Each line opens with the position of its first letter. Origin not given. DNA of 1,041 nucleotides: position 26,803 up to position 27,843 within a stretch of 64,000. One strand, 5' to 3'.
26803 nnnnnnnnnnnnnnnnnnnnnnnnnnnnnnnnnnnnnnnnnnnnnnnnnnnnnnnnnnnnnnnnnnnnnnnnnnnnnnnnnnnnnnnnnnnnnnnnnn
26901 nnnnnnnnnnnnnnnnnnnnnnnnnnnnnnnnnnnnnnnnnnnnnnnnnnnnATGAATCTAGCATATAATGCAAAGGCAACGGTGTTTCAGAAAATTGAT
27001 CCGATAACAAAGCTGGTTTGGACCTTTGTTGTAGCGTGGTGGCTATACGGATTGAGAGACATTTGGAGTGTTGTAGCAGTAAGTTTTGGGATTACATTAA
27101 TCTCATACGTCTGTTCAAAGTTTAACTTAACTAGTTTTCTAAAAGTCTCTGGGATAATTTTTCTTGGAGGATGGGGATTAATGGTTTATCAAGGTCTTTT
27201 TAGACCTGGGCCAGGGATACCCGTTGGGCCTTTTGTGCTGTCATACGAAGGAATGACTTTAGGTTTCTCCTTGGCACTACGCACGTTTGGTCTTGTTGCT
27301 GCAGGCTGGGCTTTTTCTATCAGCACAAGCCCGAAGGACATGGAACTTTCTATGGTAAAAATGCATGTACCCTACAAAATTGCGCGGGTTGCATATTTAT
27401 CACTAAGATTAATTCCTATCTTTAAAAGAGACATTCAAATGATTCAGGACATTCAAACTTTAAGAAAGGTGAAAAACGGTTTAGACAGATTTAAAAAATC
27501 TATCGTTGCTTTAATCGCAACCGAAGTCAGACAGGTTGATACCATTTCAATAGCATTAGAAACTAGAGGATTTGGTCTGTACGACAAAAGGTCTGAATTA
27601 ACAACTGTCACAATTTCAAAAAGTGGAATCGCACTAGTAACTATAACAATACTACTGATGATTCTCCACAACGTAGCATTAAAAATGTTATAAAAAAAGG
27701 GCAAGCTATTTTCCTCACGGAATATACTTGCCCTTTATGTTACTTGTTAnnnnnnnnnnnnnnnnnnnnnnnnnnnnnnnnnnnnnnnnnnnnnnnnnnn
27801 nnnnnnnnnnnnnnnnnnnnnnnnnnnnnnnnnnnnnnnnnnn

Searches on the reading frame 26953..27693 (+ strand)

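Call 52: search_protein_families(library=pfam, proteins=[window:26953-27693:+], max_evalue=0.0001)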
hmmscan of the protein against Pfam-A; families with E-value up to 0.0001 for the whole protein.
window:26953-27693:+ (246 aa): 1 family
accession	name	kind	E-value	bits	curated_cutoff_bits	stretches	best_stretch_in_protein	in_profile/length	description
PF02361.21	CbiQ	-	1.4e-20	74.3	25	1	10-211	3-211/216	Cobalt transport protein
